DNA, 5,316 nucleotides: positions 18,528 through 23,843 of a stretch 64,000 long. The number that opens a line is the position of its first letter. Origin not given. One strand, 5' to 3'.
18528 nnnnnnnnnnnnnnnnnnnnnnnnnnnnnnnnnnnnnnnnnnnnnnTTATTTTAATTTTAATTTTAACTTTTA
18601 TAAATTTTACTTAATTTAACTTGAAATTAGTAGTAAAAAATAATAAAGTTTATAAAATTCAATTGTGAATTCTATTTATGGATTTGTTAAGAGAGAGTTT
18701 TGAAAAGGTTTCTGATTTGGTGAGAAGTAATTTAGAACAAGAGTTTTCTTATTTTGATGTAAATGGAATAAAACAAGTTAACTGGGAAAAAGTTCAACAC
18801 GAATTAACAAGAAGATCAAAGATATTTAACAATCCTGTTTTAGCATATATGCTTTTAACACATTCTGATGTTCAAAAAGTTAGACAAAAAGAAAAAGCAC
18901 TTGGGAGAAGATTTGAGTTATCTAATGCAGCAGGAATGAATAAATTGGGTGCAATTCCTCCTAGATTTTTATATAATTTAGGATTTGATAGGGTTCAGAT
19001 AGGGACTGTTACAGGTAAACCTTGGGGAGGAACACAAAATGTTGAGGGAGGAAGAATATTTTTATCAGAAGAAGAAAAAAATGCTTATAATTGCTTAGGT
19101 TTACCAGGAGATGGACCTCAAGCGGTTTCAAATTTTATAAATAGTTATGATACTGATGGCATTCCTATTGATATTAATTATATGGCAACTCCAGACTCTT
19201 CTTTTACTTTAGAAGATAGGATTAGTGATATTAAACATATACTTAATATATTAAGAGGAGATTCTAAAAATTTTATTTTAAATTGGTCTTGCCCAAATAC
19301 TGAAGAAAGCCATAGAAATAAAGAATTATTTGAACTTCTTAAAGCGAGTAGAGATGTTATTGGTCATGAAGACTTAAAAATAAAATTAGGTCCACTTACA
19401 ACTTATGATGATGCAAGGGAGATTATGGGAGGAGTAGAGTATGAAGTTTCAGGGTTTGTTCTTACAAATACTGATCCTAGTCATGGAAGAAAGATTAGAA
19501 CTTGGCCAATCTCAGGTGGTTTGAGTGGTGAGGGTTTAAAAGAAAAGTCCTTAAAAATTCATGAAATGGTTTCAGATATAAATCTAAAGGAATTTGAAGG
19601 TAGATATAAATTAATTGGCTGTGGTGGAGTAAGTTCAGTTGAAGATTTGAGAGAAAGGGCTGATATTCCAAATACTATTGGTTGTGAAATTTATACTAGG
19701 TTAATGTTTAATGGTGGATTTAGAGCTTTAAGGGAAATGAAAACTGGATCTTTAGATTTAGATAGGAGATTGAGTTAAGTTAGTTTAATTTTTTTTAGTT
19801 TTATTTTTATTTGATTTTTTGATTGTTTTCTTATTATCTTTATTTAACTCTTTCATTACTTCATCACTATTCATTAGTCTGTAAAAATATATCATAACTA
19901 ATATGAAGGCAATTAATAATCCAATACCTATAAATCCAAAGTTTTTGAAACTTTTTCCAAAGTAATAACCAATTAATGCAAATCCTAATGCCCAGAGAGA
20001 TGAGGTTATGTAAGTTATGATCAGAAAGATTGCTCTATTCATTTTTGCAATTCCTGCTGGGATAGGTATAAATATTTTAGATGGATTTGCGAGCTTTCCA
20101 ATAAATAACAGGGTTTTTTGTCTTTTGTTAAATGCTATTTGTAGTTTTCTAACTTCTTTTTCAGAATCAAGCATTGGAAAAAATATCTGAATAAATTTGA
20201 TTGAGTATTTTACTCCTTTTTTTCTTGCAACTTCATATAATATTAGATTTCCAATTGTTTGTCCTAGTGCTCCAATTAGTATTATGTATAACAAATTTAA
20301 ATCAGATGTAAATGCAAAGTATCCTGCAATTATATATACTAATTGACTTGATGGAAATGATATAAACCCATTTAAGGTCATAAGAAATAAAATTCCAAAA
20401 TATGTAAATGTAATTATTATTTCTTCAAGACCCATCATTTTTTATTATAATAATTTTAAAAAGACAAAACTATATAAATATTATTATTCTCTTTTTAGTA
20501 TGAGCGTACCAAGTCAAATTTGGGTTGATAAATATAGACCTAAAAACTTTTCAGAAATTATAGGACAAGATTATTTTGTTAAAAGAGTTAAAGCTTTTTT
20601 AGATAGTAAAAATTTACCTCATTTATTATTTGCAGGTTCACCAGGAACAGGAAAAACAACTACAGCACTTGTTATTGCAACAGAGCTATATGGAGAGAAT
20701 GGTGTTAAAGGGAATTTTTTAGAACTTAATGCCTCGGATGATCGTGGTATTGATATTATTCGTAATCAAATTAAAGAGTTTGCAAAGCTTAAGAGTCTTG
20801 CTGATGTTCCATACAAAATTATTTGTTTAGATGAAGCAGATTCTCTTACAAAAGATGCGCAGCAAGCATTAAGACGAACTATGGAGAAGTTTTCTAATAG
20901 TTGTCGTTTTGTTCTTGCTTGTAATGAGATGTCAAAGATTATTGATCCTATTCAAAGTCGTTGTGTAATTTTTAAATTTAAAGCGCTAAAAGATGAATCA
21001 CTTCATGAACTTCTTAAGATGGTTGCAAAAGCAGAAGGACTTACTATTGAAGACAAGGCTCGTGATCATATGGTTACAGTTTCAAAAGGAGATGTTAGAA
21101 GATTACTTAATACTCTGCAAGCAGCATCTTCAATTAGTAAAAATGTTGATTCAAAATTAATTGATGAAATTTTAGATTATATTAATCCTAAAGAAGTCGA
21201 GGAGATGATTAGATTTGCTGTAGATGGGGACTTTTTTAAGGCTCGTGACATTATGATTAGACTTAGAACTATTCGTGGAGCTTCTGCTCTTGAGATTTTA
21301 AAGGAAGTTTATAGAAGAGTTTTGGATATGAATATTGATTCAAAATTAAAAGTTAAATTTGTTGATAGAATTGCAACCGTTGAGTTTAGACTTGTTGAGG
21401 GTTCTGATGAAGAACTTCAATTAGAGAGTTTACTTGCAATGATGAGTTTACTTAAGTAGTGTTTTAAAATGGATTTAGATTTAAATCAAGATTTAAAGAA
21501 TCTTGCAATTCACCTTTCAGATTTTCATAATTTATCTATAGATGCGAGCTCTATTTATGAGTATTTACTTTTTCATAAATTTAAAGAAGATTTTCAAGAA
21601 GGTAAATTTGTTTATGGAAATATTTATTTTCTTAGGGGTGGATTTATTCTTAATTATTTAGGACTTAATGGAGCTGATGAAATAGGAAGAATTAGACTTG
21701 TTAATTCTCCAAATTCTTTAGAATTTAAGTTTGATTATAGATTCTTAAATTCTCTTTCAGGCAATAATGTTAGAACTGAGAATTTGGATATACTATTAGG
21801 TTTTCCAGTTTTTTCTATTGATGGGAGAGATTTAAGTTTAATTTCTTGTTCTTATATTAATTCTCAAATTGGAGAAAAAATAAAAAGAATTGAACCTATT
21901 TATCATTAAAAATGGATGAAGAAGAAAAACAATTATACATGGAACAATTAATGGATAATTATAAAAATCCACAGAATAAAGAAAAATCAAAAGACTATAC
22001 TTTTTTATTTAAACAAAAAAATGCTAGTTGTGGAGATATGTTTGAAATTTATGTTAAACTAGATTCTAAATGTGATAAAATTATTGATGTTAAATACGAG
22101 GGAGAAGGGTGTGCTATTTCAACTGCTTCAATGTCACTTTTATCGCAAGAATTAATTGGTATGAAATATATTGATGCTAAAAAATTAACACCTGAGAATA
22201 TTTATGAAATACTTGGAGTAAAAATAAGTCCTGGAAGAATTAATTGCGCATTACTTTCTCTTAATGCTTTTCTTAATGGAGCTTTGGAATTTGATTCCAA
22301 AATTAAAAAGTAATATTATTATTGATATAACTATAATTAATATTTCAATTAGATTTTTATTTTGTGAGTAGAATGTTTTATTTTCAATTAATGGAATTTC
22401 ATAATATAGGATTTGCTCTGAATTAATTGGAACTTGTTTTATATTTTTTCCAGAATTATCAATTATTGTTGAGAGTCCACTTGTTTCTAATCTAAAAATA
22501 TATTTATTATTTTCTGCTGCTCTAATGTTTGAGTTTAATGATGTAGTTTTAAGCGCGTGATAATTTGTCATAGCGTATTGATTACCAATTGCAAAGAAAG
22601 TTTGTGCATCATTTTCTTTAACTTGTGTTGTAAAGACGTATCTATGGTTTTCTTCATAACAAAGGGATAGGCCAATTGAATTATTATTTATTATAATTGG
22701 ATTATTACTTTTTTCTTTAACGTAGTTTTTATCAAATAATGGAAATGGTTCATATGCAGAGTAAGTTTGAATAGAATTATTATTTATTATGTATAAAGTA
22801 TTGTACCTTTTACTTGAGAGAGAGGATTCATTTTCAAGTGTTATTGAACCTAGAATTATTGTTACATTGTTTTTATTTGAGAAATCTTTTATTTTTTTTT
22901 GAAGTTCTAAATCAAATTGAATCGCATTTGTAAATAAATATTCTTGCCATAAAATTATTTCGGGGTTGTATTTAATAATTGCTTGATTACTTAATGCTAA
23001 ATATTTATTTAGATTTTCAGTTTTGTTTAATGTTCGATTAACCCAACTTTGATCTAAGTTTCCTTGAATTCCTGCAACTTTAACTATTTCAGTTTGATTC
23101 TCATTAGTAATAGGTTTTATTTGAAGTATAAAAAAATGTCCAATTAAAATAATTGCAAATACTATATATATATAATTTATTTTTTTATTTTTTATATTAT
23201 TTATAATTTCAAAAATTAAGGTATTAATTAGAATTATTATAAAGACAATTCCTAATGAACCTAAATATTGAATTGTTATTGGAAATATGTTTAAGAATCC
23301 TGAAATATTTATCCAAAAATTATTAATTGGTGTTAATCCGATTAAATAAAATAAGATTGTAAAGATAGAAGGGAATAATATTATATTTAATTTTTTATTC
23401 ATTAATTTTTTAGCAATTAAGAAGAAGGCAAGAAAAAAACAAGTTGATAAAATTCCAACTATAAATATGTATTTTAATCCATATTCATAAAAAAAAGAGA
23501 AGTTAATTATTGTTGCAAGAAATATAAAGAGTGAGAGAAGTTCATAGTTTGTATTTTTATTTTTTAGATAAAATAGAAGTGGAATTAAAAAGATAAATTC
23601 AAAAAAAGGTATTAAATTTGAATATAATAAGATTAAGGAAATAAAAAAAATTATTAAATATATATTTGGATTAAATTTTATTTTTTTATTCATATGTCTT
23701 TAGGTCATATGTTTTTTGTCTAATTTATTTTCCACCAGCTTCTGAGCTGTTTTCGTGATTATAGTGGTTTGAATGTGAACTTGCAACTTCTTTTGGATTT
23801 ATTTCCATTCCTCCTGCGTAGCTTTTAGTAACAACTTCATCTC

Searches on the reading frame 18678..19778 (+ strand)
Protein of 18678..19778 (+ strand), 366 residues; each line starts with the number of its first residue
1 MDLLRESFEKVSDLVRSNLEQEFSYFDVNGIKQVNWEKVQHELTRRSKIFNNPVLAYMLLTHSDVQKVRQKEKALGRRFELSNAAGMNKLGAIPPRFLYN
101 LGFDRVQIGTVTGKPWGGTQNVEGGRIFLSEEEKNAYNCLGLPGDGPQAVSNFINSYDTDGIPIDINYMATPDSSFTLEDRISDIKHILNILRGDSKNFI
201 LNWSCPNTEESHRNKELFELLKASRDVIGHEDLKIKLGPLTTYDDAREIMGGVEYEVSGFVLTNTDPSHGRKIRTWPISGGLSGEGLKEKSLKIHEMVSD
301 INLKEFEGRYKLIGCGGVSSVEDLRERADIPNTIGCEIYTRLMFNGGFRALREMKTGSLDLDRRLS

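Call 63: search_protein_families(library=pfam, proteins=[window:18678-19778:+], max_evalue=0.0001)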
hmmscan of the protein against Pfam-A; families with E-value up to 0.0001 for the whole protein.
window:18678-19778:+ (366 aa): 1 family
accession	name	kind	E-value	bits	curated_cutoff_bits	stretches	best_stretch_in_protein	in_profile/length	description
PF01180.27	DHO_dh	-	1e-17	64.7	27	1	81-348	15-278/291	Dihydroorotate dehydrogenase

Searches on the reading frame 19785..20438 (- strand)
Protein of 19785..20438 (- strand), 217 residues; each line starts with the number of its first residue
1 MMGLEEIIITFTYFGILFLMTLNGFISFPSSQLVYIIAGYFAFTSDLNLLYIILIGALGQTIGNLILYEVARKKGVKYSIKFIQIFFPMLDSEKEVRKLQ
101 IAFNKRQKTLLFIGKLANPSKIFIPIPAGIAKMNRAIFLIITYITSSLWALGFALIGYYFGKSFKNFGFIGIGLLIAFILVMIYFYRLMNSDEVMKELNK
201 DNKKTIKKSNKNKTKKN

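Call 63: search_protein_families(library=pfam, proteins=[window:19785-20438:-], max_evalue=0.0001)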
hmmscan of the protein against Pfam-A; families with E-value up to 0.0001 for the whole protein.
window:19785-20438:- (217 aa): 1 family
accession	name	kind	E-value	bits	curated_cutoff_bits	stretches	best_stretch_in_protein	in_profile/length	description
PF09335.16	VTT_dom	-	1.2e-12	48.8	33.9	1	29-158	2-122/123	VTT domain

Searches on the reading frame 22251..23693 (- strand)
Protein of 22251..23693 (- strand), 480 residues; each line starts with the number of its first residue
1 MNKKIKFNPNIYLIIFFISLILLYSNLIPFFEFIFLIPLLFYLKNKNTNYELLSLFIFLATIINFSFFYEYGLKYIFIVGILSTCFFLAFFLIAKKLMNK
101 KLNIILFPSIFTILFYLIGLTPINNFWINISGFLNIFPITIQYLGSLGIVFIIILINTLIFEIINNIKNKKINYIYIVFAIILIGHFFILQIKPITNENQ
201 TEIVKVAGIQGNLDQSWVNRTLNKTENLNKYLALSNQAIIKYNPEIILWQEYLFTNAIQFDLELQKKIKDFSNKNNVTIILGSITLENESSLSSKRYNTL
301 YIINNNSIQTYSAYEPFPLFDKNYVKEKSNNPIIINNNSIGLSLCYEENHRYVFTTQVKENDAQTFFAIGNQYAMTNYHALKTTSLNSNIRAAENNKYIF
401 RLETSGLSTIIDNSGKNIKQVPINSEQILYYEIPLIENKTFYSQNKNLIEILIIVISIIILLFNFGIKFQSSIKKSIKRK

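Call 30: search_protein_families(library=pfam, proteins=[window:22251-23693:-], max_evalue=0.00001)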
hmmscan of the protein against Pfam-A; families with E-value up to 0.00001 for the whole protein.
window:22251-23693:- (480 aa): 1 family
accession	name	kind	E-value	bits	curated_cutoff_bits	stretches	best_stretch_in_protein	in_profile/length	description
PF00795.27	CN_hydrolase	-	2.9e-12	46.9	23.2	1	205-435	1-248/256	Carbon-nitrogen hydrolase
